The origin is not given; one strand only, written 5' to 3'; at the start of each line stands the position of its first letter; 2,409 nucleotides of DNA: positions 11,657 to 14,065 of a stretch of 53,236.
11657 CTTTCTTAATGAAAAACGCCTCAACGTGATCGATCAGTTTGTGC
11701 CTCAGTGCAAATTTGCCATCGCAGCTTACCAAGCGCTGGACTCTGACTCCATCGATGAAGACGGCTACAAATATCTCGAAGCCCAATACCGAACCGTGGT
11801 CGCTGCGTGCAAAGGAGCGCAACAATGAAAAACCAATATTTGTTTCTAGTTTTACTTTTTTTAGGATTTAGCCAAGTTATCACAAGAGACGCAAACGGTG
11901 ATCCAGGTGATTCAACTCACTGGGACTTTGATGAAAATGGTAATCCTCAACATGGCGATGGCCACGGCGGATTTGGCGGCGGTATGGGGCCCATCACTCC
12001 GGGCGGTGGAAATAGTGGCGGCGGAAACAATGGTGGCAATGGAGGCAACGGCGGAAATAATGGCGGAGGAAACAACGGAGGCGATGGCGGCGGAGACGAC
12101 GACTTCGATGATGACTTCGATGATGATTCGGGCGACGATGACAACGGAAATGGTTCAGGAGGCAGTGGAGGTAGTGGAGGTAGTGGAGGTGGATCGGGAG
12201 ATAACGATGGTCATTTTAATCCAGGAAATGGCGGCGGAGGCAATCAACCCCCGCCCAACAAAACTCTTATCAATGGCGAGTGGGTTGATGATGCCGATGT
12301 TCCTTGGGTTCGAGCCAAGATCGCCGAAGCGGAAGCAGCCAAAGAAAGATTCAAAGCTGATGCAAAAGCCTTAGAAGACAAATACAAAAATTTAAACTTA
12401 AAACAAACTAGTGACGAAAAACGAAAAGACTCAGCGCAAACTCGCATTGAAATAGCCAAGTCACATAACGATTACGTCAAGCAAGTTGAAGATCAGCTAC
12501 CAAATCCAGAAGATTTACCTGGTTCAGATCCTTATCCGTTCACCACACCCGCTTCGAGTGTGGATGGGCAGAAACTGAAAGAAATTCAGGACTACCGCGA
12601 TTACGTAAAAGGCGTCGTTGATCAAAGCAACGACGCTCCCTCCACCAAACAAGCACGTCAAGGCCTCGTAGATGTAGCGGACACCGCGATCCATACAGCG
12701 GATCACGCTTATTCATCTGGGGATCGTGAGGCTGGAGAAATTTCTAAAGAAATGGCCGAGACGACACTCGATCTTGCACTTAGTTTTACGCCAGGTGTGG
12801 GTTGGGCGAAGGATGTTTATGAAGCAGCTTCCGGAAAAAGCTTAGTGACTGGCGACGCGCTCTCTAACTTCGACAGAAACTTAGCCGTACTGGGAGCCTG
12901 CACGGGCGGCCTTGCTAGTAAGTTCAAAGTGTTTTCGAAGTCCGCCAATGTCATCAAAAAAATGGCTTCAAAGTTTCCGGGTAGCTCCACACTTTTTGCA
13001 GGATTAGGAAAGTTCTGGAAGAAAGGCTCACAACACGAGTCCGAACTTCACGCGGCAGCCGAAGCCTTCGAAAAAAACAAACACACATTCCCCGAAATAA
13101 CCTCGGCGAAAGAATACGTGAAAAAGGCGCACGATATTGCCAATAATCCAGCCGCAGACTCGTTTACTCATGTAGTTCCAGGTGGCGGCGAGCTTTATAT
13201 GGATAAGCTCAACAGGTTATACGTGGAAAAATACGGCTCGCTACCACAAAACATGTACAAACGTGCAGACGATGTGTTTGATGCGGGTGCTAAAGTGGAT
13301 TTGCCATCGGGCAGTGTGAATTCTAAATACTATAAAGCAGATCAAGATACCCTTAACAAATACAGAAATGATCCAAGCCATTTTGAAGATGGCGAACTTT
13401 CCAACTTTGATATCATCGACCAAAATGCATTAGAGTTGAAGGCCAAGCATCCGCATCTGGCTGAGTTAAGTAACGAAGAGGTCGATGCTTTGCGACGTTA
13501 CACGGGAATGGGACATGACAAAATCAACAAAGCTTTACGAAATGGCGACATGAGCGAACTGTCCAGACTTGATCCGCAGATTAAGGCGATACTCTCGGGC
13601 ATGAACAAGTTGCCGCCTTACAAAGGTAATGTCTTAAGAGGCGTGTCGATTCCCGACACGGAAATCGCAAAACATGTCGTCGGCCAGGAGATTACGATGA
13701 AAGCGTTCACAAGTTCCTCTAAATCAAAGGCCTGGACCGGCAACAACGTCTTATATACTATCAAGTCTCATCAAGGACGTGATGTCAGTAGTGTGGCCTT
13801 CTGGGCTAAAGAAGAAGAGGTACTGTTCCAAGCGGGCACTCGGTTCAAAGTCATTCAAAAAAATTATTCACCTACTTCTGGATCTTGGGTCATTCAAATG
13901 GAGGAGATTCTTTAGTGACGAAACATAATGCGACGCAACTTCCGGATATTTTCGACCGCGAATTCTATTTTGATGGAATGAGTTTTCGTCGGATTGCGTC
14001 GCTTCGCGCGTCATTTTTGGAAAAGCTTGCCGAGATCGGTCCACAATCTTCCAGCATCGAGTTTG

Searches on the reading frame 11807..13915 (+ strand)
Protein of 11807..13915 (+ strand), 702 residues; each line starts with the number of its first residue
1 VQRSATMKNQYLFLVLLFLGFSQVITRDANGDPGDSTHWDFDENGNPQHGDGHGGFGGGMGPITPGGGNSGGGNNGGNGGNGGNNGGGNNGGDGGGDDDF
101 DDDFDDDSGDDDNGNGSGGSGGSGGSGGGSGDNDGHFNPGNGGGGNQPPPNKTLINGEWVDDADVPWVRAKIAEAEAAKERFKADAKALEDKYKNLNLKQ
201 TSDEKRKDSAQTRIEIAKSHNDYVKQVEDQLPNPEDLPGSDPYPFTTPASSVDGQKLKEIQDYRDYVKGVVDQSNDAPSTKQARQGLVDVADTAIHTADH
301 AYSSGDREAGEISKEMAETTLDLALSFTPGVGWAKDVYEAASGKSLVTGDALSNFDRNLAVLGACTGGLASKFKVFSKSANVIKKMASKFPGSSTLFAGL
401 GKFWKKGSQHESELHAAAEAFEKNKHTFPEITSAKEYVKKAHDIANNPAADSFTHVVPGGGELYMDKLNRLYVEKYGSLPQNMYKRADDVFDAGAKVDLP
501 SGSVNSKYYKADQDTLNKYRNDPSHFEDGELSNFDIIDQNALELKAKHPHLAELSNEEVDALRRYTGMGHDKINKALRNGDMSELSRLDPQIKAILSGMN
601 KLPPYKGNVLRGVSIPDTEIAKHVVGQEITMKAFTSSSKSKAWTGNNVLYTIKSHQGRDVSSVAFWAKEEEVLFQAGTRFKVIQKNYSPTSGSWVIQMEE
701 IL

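Call 3: search_protein_families(library=pfam, proteins=[window:11807-13915:+], max_evalue=0.1)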
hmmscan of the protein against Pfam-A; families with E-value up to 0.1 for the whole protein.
window:11807-13915:+ (702 aa): 4 families
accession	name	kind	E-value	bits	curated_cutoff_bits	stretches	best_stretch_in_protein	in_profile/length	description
PF14449.11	PT-TG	-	7.5e-14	51.9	23.5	1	318-376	2-60/68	Pre-toxin TG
PF03496.20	ADPrib_exo_Tox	-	8.8e-10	38.7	23.4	1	552-684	14-177/196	ADP-ribosyltransferase exoenzyme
PF01129.24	ART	-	6.3e-07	29.4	22.3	1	550-700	57-216/222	NAD:arginine ADP-ribosyltransferase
PF04253.20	TFR_dimer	-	0.012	16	27.1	1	175-242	6-68/121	Transferrin receptor-like dimerisation domain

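Call 4: search_protein_families(library=ncbifam, proteins=[window:11807-13915:+], max_evalue=0.1)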
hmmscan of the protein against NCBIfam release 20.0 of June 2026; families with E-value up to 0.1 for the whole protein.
window:11807-13915:+ (702 aa): 2 families
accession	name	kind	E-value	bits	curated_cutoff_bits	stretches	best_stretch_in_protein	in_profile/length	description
NF041404.1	XopAI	equivalog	7.6e-19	67.9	300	1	538-691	81-240/251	type III secretion system effector XopAI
NF011780.0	PRK15244.1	equivalog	2.4e-07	29.7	1133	1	606-682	471-549/591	SPI-2 type III secretion system effector NAD(+)--protein-arginine ADP-ribosyltransferase SpvB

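Call 12: search_solved_structures(query=window:11825-13912:+, max_evalue=0.01, show_alignments=2)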
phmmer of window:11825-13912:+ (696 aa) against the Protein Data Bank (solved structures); distinct sequences matched with E-value up to 0.01: 11.
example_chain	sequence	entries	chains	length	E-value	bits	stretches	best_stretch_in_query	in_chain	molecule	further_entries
6dre_B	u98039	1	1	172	1.2e-11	47.2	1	548-679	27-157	PAAR repeat-containing protein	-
6drh_B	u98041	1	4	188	1.2e-11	47.2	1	547-679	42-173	PAAR repeat-containing protein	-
2gwm_A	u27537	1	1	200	2.3e-08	36.4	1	585-676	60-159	65 kDa virulence protein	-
2gwl_A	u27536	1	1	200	3e-08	36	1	583-676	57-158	65 kDa virulence protein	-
6k94_A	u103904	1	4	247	6.9e-08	34.8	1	533-680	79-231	Type III effector XopAI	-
6k93_A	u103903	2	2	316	1.3e-07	33.8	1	533-680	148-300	Type III effector XopAI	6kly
8ey4_A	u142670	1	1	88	1.4e-05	27.1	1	416-480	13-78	PT-VENN domain-containing protein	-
4xzj_A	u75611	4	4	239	2.6e-05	26.3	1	551-680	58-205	Putative NAD(+)--arginine ADP-ribosyltransferase Vis | NAD(+)--arginine ADP-ribosyltransferase Vis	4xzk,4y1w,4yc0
3nts_A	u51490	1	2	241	0.00028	22.8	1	587-688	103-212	VsdC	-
6gnn_C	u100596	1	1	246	0.00031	22.7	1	503-678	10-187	Exoenzyme T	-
4fml_A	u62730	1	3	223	0.0004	22.4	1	586-688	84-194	VsdC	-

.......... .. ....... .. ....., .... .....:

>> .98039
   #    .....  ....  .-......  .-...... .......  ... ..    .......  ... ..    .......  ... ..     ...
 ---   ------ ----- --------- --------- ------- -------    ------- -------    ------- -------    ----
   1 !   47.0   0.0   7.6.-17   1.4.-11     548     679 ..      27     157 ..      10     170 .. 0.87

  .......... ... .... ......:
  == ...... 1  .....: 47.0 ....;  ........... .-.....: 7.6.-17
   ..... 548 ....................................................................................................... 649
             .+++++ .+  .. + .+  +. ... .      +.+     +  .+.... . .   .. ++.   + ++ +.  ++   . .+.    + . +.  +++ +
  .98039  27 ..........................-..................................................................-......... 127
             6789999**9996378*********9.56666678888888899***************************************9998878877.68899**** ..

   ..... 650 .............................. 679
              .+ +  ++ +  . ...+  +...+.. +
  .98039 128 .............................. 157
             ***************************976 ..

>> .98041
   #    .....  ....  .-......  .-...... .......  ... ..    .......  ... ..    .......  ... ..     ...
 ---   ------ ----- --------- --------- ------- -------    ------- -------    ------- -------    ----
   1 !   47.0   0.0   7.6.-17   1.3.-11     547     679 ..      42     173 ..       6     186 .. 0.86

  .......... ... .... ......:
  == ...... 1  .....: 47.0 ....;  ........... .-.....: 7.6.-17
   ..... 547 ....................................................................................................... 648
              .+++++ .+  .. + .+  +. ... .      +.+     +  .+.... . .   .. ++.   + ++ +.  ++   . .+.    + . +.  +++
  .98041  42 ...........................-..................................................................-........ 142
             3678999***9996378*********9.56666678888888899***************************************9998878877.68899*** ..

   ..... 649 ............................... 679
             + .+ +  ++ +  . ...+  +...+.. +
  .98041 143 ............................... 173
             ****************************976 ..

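Call 15: find_homologous_proteins(query=window:11825-13912:+, max_evalue=0.001)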
Query window:11825-13912:+: 8000 candidates shared short words with the query, none scored E <= 0.001.

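Call 19: list_cluster_members(proteins=[P0001, window:11825-13912:+, window:11807-13912:+, window:10470-11825:+, window:8583-10196:+, window:14925-16313:+])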
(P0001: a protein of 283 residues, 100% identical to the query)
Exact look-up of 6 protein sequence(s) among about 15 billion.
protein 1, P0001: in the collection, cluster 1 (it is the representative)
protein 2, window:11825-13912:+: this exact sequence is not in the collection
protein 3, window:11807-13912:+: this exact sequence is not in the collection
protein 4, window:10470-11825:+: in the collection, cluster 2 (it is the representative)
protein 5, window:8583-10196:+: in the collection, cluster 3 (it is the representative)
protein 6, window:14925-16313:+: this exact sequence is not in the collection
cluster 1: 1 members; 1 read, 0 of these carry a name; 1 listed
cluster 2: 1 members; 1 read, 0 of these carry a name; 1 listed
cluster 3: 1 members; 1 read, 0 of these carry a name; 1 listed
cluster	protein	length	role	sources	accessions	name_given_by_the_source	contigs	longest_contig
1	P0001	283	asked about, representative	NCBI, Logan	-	-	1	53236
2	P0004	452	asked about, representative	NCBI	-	-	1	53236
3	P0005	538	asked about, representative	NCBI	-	-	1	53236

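Call 36: search_protein_families(library=padloc, proteins=[window:11825-13915:+], max_evalue=0.01)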
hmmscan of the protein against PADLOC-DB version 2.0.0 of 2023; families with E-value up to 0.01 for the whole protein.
window:11825-13915:+ (696 aa): 0 families

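Call 37: search_protein_families(library=phrogs, proteins=[window:11825-13915:+], max_evalue=0.01)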
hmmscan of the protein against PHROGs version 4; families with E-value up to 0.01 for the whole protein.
window:11825-13915:+ (696 aa): 4 families
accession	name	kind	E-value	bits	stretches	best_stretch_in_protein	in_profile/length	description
phrog_21789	-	head and packaging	3.2e-20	72.5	1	534-695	1031-1195/1195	virion structural protein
phrog_595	-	head and packaging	1e-17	65.7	1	503-695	324-512/513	head maturation protease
phrog_25063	-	unknown function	2.5e-05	25.5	1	620-680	5-65/79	-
phrog_16625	-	moron, auxiliary metabolic gene and host takeover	4.2e-05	23.1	1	655-695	810-848/869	Bxa ADP-ribosyl transferase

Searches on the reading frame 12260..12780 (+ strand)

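Call 81: search_protein_families(library=pfam, proteins=[window:12260-12780:+], max_evalue=1)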
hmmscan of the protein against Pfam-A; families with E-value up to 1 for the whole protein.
window:12260-12780:+ (173 aa): 4 families
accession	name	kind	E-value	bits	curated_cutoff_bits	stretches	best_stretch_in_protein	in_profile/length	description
PF04253.20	TFR_dimer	-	0.0038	17.6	27.1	1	24-92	6-69/121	Transferrin receptor-like dimerisation domain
PF17675.6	APG6_N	-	0.014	16.3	45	1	17-69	79-131/132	Apg6 coiled-coil region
PF15357.11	SEEK1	-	0.13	12.8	27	0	21-77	43-98/149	Psoriasis susceptibility 1 candidate 1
PF11932.13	DUF3450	-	0.14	11.9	32.6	1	19-80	37-98/241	Protein of unknown function (DUF3450)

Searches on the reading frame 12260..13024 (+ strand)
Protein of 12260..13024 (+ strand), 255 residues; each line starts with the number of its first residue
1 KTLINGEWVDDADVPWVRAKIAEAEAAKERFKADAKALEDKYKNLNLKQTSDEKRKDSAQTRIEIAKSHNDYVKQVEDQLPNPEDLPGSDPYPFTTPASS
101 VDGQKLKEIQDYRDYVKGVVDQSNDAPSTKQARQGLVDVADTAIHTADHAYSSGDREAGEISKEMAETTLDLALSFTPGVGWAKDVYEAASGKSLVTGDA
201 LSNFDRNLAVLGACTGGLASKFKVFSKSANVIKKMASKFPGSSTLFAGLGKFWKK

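Call 76: find_related_loci(query=A4, collection=metagenome_contigs, flank=8000)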
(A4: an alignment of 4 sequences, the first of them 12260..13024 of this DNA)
Query A4 (255 aa) in metagenome_contigs; peptide patterns used: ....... (x = any residue, [..] = any of these).
170 stretches matched a pattern; 1 encode a relative of the query (tblastn E <= 1e-3); 1 distinct loci.
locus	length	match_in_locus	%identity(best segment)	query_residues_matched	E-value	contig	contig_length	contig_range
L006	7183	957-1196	46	153-232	2e-20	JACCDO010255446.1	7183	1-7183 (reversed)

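Call 81: search_protein_families(library=pfam, proteins=[L006:1200-1802:+, L006:1809-2186:+], max_evalue=1)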
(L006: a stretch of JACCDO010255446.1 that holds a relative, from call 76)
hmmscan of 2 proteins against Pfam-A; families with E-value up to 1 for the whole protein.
L006:1200-1802:+ (201 aa): 1 family
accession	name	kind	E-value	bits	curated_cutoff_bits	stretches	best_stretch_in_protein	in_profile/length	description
PF14436.11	EndoU_bacteria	-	0.00084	20.1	25.3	1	78-199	15-126/129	Bacterial EndoU nuclease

L006:1809-2186:+ (126 aa): 1 family
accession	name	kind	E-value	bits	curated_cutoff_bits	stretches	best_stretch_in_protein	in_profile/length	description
PF18624.6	CdiI_4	-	0.00087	20.1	25.9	1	21-113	9-101/103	CDI immunity protein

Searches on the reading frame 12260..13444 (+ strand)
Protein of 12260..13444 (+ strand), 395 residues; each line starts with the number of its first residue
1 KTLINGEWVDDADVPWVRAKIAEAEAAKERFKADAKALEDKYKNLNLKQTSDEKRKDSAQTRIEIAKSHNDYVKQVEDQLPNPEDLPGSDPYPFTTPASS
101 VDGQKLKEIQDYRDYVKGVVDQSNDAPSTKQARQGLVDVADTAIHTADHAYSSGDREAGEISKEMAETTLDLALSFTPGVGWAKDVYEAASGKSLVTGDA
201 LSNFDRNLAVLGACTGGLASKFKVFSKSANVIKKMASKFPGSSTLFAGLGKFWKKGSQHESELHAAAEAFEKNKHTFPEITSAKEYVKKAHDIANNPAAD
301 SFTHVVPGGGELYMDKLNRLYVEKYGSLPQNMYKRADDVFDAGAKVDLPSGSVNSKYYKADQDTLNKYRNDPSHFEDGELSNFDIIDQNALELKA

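Call 50: find_related_loci(query=window:12260-13444:+, collection=genome_contigs, flank=10000)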
Query window:12260-13444:+ (395 aa) in genome_contigs; peptide patterns used: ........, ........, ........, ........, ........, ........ (x = any residue, [..] = any of these).
79 stretches matched a pattern; 3 encode a relative of the query (tblastn E <= 1e-3); 3 distinct loci.
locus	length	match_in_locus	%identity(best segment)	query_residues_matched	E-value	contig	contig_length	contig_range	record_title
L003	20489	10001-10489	36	69-232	3e-29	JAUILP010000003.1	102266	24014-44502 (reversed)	MAG: Oligoflexia bacterium isolate Co_bin.49 NODE_1954_length_102266_cov_2.864293, whole genome shotgun sequence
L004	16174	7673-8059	37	104-236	2e-20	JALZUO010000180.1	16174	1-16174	MAG: Oligoflexales bacterium isolate g2_MAG_00001 g2_MAG_00001_000000000180, whole genome shotgun sequence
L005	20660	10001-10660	29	99-307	2e-10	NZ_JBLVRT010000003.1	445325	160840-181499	Bdellovibrio bacteriovorus strain YOA24 scaffold_2, whole genome shotgun sequence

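Call 58: search_protein_families(library=pfam, proteins=[L003:9419-10993:+, L003:11731-12093:+, L003:8122-9405:+, L003:7211-8107:+, L004:6974-8662:+, L004:5835-6983:+, L004:4780-5796:+, L005:9446-10852:+, L005:10849-11226:+, L005:11682-12773:-], max_evalue=0.01)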
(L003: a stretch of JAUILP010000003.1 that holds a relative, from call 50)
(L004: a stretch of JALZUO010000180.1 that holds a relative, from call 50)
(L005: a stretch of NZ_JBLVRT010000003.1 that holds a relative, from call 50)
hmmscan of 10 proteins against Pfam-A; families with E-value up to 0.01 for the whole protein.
L003:9419-10993:+ (524 aa): 1 family
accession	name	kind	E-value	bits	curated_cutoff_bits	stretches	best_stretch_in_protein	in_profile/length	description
PF14449.11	PT-TG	-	4.1e-16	59.1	23.5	1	293-351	3-61/68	Pre-toxin TG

L003:11731-12093:+ (120 aa): 1 family
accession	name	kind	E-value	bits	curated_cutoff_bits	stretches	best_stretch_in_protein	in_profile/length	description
PF15586.11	Imm8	-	5e-29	101.2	27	1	17-120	11-113/114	Immunity protein 8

L003:8122-9405:+ (427 aa): 0 families

L003:7211-8107:+ (298 aa): 0 families

L004:6974-8662:+ (562 aa): 2 families
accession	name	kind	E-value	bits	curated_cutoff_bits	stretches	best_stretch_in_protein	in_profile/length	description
PF14449.11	PT-TG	-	3.9e-11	43.2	23.5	1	294-354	2-62/68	Pre-toxin TG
PF14436.11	EndoU_bacteria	-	0.00083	20.2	25.3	1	407-558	5-127/129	Bacterial EndoU nuclease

L004:5835-6983:+ (382 aa): 0 families

L004:4780-5796:+ (338 aa): 0 families

L005:9446-10852:+ (468 aa): 2 families
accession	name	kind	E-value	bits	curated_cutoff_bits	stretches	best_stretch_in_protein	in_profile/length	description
PF14449.11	PT-TG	-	1.5e-06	28.5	23.5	1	282-324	18-55/68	Pre-toxin TG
PF08789.15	PBCV_basic_adap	-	0.0014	19.2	20.4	1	140-166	10-35/38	PBCV-specific basic adaptor domain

L005:10849-11226:+ (125 aa): 0 families

L005:11682-12773:- (363 aa): 0 families

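Call 59: search_protein_families(library=pfam, proteins=[L005:3040-3954:+, L005:4058-6355:+, L005:6361-8055:+, L005:8136-9353:+, L005:13166-13576:+, L005:13582-14166:+, L005:14163-14663:+, L005:14660-15541:+, L005:15483-16772:+, L005:11257-11682:-], max_evalue=0.001)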
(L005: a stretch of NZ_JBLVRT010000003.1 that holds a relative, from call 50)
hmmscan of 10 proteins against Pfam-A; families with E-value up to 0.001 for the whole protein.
L005:3040-3954:+ (304 aa): 2 families
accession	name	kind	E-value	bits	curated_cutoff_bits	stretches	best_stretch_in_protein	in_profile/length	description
PF11356.14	T2SSC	-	1.2e-07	32.1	27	1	86-159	61-132/141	Type II secretion system protein C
PF13180.12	PDZ_2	-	5.3e-07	30.3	27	1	248-300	25-77/80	PDZ domain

L005:4058-6355:+ (765 aa): 3 families
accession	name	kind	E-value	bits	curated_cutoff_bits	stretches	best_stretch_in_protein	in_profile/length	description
PF00263.26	Secretin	-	1.1e-48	165.4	27.5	1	540-707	2-169/169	Bacterial type II and III secretion system protein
PF03958.22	Secretin_N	-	7e-40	135.5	28.2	3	365-454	2-69/69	Bacterial type II/III secretion system short domain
PF21305.2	type_II_gspD_N0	-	7.3e-25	87.1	27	1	106-174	2-71/71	GspD-like, N0 domain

L005:6361-8055:+ (564 aa): 4 families
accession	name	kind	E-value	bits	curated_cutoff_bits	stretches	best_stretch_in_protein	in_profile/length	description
PF00437.27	T2SSE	-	5e-142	473.4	24.9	1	174-557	3-369/370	Type II/IV secretion system protein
PF05157.20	MshEN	-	3.8e-16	59.3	23.1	1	60-145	2-87/90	MshEN domain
PF25199.1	nSTAND_NTPase5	-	3.3e-05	24.2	34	1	307-359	34-87/145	Novel STAND NTPase 5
PF13401.12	AAA_22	-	0.00053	20.8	27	0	313-353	4-44/130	AAA domain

L005:8136-9353:+ (405 aa): 1 family
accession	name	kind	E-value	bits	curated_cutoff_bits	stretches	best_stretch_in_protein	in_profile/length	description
PF00482.28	T2SSF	-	4.2e-66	221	25.2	2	71-193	2-125/125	Type II secretion system (T2SS), protein F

L005:13166-13576:+ (136 aa): 3 families
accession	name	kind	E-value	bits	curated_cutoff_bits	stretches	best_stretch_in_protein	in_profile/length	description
PF08334.16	T2SSG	-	1.1e-25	90.3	21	1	32-131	1-106/108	Type II secretion system (T2SS), protein G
PF07963.17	N_methyl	-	2.7e-06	27.1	21.2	1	5-23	2-20/27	Prokaryotic N-terminal methylation motif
PF16732.10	ComP_DUS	-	0.00093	20.5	27.3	0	31-90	1-57/87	Type IV minor pilin ComP, DNA uptake sequence receptor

L005:13582-14166:+ (194 aa): 1 family
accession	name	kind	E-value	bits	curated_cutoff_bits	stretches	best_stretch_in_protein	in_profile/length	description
PF07963.17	N_methyl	-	6.4e-09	35.5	21.2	1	4-26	3-25/27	Prokaryotic N-terminal methylation motif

L005:14163-14663:+ (166 aa): 1 family
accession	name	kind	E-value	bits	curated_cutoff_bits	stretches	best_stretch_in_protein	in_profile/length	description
PF07963.17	N_methyl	-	1.5e-05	24.8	21.2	1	2-25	3-26/27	Prokaryotic N-terminal methylation motif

L005:14660-15541:+ (293 aa): 2 families
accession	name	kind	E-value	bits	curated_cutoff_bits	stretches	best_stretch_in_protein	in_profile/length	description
PF11612.13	T2SSJ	-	1e-13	52.2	28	1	129-249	24-132/140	Type II secretion system (T2SS), protein J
PF07963.17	N_methyl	-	2.3e-07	30.5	21.2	1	3-27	1-25/27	Prokaryotic N-terminal methylation motif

L005:15483-16772:+ (429 aa): 2 families
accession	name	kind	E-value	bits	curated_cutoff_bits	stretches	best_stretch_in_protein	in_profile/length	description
PF21687.3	T2SSK_1st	-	3e-10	41.2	26.2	1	147-263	2-105/107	Type II secretion system (T2SS), protein K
PF03934.19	T2SSK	-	0.00053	20.7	24.2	0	268-329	1-53/63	Type II secretion system (T2SS), protein K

L005:11257-11682:- (141 aa): 0 families

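Call 81: search_protein_families(library=pfam, proteins=[L003:10559-10990:+, L005:10481-10849:+, L005:10849-11223:+, L004:8114-8659:+], max_evalue=1)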
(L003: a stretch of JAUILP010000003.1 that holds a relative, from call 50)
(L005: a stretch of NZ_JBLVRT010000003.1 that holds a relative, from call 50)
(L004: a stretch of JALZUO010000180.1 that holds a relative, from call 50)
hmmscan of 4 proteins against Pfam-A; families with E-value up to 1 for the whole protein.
L003:10559-10990:+ (144 aa): 0 families

L005:10481-10849:+ (123 aa): 1 family
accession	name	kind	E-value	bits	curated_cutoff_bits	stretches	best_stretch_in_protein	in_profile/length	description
PF08107.16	Antimicrobial12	-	0.059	13.6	22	1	22-42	20-40/42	Pleurocidin family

L005:10849-11223:+ (125 aa): 0 families

L004:8114-8659:+ (182 aa): 1 family
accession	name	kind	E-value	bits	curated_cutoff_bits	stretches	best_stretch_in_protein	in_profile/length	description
PF14436.11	EndoU_bacteria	-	5.6e-05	23.9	25.3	1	26-178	4-127/129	Bacterial EndoU nuclease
